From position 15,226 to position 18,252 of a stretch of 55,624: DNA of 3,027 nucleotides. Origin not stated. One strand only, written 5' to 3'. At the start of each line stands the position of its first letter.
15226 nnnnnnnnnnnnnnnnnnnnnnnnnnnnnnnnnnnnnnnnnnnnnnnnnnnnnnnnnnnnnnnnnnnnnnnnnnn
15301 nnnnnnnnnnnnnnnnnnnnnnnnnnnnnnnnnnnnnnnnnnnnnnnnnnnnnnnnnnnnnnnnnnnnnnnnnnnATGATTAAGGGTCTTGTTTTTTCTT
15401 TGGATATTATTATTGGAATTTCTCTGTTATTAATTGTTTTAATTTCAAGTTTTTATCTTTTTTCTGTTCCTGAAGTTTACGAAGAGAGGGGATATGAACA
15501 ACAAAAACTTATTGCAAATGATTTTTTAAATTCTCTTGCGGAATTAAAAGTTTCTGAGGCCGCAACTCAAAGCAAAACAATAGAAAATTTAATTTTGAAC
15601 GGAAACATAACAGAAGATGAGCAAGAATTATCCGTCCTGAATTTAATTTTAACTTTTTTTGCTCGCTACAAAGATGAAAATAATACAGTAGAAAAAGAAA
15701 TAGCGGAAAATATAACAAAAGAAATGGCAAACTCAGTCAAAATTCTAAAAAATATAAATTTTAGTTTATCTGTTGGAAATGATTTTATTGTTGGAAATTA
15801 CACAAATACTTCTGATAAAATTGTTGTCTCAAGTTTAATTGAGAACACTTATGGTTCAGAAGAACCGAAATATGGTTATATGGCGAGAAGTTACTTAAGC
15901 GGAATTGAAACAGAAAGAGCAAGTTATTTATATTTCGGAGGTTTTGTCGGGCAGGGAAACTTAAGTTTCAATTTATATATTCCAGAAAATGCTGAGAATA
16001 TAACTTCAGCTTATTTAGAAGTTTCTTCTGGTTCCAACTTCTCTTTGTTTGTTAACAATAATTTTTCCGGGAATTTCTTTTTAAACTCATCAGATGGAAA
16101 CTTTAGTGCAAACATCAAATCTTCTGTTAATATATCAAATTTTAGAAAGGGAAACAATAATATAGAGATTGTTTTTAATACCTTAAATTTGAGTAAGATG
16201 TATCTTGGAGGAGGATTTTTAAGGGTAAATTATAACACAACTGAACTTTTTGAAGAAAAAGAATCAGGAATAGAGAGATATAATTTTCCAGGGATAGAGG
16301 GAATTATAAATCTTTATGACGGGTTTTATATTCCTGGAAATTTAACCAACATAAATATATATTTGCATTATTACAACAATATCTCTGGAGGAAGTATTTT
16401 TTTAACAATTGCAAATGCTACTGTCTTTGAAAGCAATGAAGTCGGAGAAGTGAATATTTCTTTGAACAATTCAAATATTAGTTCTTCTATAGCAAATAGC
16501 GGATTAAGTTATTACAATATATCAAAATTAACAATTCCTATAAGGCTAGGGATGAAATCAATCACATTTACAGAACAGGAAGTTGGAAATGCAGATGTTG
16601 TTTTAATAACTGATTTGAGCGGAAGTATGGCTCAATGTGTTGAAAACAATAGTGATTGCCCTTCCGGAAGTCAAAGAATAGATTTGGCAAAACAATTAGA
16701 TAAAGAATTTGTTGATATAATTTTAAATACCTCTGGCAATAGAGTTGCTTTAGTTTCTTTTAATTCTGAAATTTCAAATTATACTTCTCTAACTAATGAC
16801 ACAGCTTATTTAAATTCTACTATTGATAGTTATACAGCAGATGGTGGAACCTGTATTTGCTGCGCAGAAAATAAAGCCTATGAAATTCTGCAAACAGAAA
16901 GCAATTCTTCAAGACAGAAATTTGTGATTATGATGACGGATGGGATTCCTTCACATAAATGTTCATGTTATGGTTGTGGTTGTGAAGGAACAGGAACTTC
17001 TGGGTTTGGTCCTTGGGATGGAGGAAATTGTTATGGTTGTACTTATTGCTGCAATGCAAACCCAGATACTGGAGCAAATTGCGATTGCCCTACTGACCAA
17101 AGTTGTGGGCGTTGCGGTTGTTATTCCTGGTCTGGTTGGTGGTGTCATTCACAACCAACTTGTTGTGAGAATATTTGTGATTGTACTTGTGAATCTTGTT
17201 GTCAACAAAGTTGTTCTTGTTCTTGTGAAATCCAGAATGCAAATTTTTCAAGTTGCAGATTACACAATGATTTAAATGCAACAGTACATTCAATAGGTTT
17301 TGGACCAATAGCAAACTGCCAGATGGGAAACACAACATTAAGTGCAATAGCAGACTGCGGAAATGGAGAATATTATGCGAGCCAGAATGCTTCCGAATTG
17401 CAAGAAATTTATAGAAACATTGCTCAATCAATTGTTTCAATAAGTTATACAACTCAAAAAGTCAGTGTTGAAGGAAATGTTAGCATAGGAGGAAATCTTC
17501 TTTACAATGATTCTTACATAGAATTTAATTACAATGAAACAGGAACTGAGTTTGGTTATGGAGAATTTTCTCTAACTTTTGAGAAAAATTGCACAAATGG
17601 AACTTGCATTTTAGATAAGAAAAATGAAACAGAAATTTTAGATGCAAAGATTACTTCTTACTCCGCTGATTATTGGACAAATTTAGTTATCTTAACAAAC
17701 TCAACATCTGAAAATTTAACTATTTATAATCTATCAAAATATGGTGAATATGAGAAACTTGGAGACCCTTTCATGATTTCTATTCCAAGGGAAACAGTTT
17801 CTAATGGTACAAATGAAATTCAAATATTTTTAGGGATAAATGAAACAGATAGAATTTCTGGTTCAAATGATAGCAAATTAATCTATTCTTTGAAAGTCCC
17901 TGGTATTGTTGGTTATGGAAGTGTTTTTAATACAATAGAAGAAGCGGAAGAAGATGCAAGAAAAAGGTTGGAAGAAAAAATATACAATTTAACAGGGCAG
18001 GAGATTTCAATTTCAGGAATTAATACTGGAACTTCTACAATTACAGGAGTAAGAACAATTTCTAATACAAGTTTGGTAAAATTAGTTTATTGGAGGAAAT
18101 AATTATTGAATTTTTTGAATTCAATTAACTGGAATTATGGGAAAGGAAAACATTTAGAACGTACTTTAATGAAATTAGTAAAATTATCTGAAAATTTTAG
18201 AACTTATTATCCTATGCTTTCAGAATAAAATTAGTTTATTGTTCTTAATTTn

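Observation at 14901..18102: Pilin-like gene pair whose large member is a vWA adhesin split by a 25-cysteine insertion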

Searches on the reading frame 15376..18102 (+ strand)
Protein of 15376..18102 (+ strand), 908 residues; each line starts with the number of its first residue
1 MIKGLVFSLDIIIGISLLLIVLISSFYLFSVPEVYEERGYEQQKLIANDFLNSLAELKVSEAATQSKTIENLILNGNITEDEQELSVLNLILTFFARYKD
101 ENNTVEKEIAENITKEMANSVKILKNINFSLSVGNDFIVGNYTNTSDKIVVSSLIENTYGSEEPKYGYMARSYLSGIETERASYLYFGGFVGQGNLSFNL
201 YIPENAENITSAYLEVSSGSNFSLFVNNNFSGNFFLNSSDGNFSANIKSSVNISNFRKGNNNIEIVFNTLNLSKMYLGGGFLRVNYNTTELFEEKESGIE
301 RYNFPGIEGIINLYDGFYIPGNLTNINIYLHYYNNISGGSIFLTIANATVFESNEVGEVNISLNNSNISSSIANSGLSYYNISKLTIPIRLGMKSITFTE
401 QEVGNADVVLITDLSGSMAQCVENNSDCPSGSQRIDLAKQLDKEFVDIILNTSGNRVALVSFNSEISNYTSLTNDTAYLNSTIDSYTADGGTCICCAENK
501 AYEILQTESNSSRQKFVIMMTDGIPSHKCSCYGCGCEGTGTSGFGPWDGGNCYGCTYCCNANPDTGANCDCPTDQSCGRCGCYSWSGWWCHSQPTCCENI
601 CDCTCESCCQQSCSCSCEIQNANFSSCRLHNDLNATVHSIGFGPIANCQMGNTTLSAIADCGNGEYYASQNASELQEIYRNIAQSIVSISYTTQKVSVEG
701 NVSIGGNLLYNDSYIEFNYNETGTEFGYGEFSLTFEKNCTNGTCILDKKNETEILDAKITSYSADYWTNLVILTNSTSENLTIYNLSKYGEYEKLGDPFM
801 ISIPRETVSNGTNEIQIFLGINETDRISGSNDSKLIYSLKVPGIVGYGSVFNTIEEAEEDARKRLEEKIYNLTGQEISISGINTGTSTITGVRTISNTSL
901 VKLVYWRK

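Call 5: search_protein_families(library=pfam, proteins=[window:15376-18099:+], max_evalue=1)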
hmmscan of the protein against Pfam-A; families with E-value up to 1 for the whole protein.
window:15376-18099:+ (908 aa): 2 families
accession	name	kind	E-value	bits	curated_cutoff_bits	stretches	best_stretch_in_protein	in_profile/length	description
PF13519.12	VWA_2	-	6.3e-12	46.5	27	1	408-523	1-106/107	von Willebrand factor type A domain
PF21391.3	tyr_de_CO2_C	-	0.034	14.5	27.2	0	33-116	55-140/141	Tyrosine decarboxylase, C-terminal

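Call 6: search_protein_families(library=ncbifam, proteins=[window:15376-18099:+], max_evalue=1)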
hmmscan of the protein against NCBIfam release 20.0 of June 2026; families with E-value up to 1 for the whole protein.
window:15376-18099:+ (908 aa): 5 families
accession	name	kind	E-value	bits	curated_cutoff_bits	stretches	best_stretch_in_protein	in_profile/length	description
NF047508.1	VWA_BatA_Lepto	exception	3.3e-07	29.7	380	1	371-524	54-201/315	VWA domain-containing protein BatA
NF047506.1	VWA_BatB_Lepto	exception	0.00017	20.8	350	1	400-524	80-197/324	VWA domain-containing protein BatB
NF010238.0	PRK13685.1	subfamily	0.0025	16.9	432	1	650-686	262-298/335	hypothetical protein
TIGR03788.1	marine_srt_targ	equivalog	0.019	13.4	551.65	1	402-523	268-379/629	marine proteobacterial sortase target protein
TIGR03436.1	acidobact_VWFA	subfamily_domain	0.086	12.3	81.25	1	434-507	82-147/324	VWA domain-containing protein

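Call 7: find_homologous_proteins(query=window:15376-18099:+, max_evalue=0.001)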
Query window:15376-18099:+ (908 aa): 406 proteins with E <= 0.001 among 8000 candidates; the best 120 are listed.
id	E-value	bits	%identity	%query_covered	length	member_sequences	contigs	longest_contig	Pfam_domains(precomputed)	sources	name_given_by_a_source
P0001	0.0e+0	1838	93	100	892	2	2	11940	PF00092.35,PF13519.13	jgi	-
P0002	0.0e+0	1714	89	100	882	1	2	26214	PF13519.13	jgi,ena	-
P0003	0.0e+0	1621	80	100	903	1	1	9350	PF00092.35,PF13519.13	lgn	-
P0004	0.0e+0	1475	78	100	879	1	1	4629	PF00092.35,PF13519.13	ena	-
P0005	0.0e+0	1466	74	100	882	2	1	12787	PF00092.35,PF13519.13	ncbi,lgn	-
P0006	0.0e+0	1406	69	100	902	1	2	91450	PF00092.35,PF13519.13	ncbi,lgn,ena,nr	ncbi:MAG: VWA domain-containing protein [Candidatus Aenigmarchaeota archaeon]|nr:VWA domain-containi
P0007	0.0e+0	1229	63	100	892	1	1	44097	PF00092.35,PF13519.13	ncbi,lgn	-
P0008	0.0e+0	1224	64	100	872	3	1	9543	PF13519.13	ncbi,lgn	-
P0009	0.0e+0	1183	85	69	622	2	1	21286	PF00092.35,PF13519.13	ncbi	ncbi:MAG: hypothetical protein B6U88_00595, partial [Candidatus Aenigmarchaeota archaeon ex4484_56]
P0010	0.0e+0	1137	77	56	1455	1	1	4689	PF13519.13,PF10102.15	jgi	-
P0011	0.0e+0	1087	56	100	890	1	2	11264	PF00092.35,PF13519.13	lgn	-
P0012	0.0e+0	1018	68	56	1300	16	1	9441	PF10102.15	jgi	-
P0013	5.7e-292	989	54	100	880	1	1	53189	PF13519.13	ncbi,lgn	-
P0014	7.8e-266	903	60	56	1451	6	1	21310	PF13519.13,PF10102.15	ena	-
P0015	3.5e-262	891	59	56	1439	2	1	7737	PF13519.13,PF10102.15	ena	-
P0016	4.9e-260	884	58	56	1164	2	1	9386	PF13519.13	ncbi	-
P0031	1.3e-189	651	42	100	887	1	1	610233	PF00092.35,PF13519.13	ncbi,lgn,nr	ncbi:MAG: VWA domain-containing protein [Candidatus Aenigmarchaeota archaeon]|nr:VWA domain-containi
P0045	2.3e-141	491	37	63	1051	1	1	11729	PF00092.35,PF13519.13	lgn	-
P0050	3.0e-136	474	37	100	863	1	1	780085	PF00092.35,PF13519.13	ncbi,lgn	-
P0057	7.2e-132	460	38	58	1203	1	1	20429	PF00092.35,PF14870.13,PF13519.13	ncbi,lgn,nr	ncbi:VWA domain-containing protein [Candidatus Micrarchaeota archaeon]|nr:VWA domain-containing prot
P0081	8.6e-122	426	36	56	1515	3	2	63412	PF13519.13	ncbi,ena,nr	ncbi:MAG: VWA domain-containing protein [Candidatus Aenigmarchaeota archaeon]|nr:VWA domain-containi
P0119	3.0e-113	398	35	55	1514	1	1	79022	-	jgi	-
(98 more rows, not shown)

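Call 18: find_encoding_contigs(protein=window:15376-18102:+, flank=10000, max_places=4)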
Protein window:15376-18102:+ (908 aa): 5 contigs read that carry it; 4 places shown.
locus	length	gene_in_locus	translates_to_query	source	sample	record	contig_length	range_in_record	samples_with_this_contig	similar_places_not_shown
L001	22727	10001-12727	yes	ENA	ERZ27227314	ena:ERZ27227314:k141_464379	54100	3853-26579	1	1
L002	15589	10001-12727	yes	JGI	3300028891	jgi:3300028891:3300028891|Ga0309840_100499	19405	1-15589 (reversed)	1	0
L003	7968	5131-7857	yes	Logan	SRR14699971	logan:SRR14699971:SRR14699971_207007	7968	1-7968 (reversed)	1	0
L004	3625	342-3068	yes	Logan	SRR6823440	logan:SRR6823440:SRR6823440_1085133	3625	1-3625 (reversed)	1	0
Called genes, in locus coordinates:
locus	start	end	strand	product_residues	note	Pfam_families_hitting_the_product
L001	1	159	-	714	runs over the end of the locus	PF02310:B12-binding, PF04055:Radical_SAM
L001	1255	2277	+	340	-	PF01408:GFO_IDH_MocA, PF02894:GFO_IDH_MocA_C, PF22725:GFO_IDH_MocA_C3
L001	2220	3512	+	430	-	PF01053:Cys_Met_Meta_PP (weak), PF00155:Aminotran_1_2, PF00266:Aminotran_5 (weak), PF01041:DegT_DnrJ_EryC1, PF01212:Beta_elim_lyase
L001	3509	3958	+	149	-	PF00293:NUDIX, PF14815:NUDIX_4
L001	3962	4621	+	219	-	PF02223:Thymidylate_kin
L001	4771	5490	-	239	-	-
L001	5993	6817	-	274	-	PF05402:PqqD, PF23023:Anti-Pycsar_Apyc1 (faint), PF00753:Lactamase_B, PF19583:ODP (weak), PF12706:Lactamase_B_2 (weak)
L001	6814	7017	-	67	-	PF04909:Amidohydro_2 (weak)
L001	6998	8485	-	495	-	PF00587:tRNA-synt_2b, PF03129:HGTP_anticodon, PF09180:ProRS-C_1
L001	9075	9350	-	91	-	-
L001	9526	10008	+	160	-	-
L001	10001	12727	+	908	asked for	PF13519:VWA_2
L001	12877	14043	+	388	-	PF18490:tRNA_bind_4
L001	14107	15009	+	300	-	PF00297:Ribosomal_L3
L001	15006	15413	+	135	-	PF16906:Ribosomal_L26, PF00467:KOW (weak)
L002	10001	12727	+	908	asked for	PF13519:VWA_2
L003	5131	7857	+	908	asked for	PF13519:VWA_2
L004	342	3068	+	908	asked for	PF13519:VWA_2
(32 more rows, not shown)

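Call 21: find_encoding_contigs(protein=P0031, flank=10000, max_places=1)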
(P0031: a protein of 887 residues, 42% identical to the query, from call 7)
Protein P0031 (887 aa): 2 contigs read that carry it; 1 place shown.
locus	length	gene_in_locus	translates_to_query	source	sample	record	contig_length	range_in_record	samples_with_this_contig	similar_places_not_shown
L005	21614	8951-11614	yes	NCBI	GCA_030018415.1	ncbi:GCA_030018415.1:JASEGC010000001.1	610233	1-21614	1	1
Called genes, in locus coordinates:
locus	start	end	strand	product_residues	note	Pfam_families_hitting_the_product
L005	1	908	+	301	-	?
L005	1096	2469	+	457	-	-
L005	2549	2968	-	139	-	-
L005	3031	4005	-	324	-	PF00482:T2SSF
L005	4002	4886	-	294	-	PF00482:T2SSF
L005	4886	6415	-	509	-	PF00437:T2SSE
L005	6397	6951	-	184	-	-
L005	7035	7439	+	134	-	-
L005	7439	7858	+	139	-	-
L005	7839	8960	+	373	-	-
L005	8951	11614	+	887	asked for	PF13519:VWA_2, PF00092:VWA (weak)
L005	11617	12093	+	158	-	-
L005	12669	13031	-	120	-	-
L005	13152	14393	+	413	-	-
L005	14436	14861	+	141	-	PF03703:bPH_2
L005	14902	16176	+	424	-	PF00919:UPF0004, PF04055:Radical_SAM, PF01938:TRAM (weak)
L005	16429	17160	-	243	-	PF01904:DUF72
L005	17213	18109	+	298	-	PF00892:EamA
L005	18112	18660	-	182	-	PF01613:Flavin_Reduct, PF04289:DUF447_N (weak)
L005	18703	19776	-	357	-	PF04055:Radical_SAM (faint), PF00633:HHH, PF12836:HHH_3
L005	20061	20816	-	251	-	PF01026:TatD_DNase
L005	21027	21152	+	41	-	-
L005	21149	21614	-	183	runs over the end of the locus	PF12917:YfbR-like, PF13023:HD_3, PF01966:HD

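Call 22: find_encoding_contigs(protein=P0050, flank=10000, max_places=1)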
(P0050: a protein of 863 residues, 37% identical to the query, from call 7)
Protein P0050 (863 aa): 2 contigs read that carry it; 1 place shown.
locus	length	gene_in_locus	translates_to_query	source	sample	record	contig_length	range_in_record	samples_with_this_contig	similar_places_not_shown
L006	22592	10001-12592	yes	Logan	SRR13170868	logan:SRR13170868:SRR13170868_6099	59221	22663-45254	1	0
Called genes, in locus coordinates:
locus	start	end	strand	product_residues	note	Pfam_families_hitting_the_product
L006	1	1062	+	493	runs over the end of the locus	PF01935:DUF87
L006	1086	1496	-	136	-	-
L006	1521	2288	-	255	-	-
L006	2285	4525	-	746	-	-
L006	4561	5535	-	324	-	PF00482:T2SSF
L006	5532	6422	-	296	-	PF00482:T2SSF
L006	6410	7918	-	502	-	PF00437:T2SSE, PF27713:UCP018868 (weak), PF23989:PilB3_C (weak)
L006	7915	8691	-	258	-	PF00571:CBS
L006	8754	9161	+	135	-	-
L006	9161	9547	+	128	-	-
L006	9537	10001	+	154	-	-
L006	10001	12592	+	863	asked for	PF00092:VWA, PF13519:VWA_2 (weak)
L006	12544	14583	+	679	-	-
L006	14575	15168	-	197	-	-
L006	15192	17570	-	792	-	PF02463:SMC_N, PF13175:AAA_15, PF13476:AAA_23 (faint), PF13555:AAA_29, PF13304:AAA_21 (weak)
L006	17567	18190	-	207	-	PF00702:Hydrolase, PF13419:HAD_2, PF13242:Hydrolase_like (weak)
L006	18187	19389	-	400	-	PF00149:Metallophos, PF12850:Metallophos_2 (faint)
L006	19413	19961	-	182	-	PF13521:AAA_28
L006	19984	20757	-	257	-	PF00589:Phage_integrase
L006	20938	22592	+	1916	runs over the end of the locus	PF10633:NPCBM_assoc (weak), PF01835:MG2 (faint)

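Call 23: find_encoding_contigs(protein=P0006, flank=10000, max_places=1)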
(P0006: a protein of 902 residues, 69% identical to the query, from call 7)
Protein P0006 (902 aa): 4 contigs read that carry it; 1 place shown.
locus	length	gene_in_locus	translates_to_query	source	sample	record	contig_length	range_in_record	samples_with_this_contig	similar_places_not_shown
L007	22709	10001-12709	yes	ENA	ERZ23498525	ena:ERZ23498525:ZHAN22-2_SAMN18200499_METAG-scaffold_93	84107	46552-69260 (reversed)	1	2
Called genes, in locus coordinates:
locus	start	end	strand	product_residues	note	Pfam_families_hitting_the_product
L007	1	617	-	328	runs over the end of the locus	PF13439:Glyco_transf_4, PF00534:Glycos_transf_1, PF13692:Glyco_trans_1_4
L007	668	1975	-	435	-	PF01593:Amino_oxidase, PF13450:NAD_binding_8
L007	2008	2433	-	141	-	PF07883:Cupin_2 (weak)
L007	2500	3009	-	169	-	PF14528:LAGLIDADG_3 (faint)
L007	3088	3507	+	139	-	PF01336:tRNA_anti-codon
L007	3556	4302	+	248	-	PF00106:adh_short, PF02719:Polysacc_synt_2 (weak), PF08659:KR, PF23441:SDR (weak), PF13561:adh_short_C2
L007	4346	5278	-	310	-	PF00482:T2SSF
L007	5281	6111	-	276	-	PF00482:T2SSF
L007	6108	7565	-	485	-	PF00437:T2SSE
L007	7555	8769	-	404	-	PF00571:CBS (faint), PF14394:DUF4423 (weak)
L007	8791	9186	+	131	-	-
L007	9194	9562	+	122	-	-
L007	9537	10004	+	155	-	-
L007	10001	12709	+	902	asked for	PF00092:VWA (weak), PF13519:VWA_2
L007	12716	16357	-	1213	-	PF05048:NosD, PF18911:PKD_4, PF00801:PKD, PF18911:PKD_4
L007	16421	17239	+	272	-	-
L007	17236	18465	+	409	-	-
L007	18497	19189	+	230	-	-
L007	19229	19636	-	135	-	-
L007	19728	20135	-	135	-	-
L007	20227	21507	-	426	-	PF13173:AAA_14, PF13635:DUF4143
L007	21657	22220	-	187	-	PF02163:Peptidase_M50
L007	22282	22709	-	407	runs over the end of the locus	PF13091:PLDc_2 (weak), PF00614:PLDc (faint), PF13091:PLDc_2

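Call 30: find_encoding_contigs(protein=P0001, flank=6000, max_places=1)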
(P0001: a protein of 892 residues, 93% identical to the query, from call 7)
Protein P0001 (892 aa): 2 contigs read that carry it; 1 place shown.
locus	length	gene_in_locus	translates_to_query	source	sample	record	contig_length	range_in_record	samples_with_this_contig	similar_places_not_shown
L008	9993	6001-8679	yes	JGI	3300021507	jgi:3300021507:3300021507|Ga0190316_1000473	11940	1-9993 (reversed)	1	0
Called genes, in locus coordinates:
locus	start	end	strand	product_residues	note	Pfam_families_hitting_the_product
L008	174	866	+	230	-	-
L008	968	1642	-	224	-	PF08843:AbiEii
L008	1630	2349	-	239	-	-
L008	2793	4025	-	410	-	PF13173:AAA_14 (weak)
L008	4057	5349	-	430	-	PF01637:ATPase_2 (faint), PF13173:AAA_14, PF13635:DUF4143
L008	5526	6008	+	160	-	-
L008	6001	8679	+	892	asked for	PF00092:VWA, PF13519:VWA_2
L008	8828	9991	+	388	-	?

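Call 31: find_encoding_contigs(protein=P0002, flank=10000, max_places=1)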
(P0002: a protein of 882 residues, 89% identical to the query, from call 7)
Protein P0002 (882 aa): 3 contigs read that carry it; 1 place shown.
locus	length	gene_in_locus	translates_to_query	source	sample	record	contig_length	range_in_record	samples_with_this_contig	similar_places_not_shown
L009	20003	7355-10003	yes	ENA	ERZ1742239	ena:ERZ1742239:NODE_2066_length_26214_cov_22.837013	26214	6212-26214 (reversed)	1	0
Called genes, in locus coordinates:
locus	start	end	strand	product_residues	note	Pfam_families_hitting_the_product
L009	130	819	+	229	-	-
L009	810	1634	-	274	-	PF05402:PqqD, PF23023:Anti-Pycsar_Apyc1 (faint), PF00753:Lactamase_B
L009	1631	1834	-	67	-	PF04909:Amidohydro_2 (weak)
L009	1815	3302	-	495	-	PF00587:tRNA-synt_2b, PF03129:HGTP_anticodon, PF09180:ProRS-C_1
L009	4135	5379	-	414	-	PF13173:AAA_14 (weak)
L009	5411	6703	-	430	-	PF01637:ATPase_2 (faint), PF13173:AAA_14, PF13635:DUF4143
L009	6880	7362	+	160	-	-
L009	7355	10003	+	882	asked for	PF13519:VWA_2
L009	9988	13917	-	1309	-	PF05048:NosD, PF13229:Beta_helix, PF00801:PKD (faint), PF18911:PKD_4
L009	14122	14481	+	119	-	PF01797:Y1_Tnp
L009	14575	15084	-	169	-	PF10706:Aminoglyc_resit (weak)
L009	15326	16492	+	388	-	PF18490:tRNA_bind_4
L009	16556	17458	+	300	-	PF00297:Ribosomal_L3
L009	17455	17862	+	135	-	PF16906:Ribosomal_L26, PF00467:KOW (weak)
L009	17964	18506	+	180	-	PF13302:Acetyltransf_3, PF13420:Acetyltransf_4, PF00583:Acetyltransf_1, PF13673:Acetyltransf_10, PF13508:Acetyltransf_7, PF08445:FR47 (weak)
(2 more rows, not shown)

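Call 32: find_encoding_contigs(protein=P0003, flank=6000, max_places=1)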
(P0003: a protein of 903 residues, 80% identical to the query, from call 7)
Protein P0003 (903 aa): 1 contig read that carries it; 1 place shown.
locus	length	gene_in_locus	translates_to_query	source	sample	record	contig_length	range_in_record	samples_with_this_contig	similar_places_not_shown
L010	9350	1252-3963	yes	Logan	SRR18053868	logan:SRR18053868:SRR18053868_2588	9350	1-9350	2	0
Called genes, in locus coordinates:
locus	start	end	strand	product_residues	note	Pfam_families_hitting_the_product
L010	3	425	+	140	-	?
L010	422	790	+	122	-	-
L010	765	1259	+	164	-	-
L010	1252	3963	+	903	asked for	PF00092:VWA, PF13519:VWA_2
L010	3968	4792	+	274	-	-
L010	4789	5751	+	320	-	-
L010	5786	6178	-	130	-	-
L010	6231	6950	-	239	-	PF06745:ATPase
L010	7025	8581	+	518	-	-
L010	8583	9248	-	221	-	PF03796:DnaB_C (weak), PF05625:PAXNEB (faint), PF06745:ATPase, PF08423:Rad51 (weak), PF13481:AAA_25, PF23442:DUF7125, PF20720:nSTAND3 (faint), PF07088:GvpD_P-loop (weak)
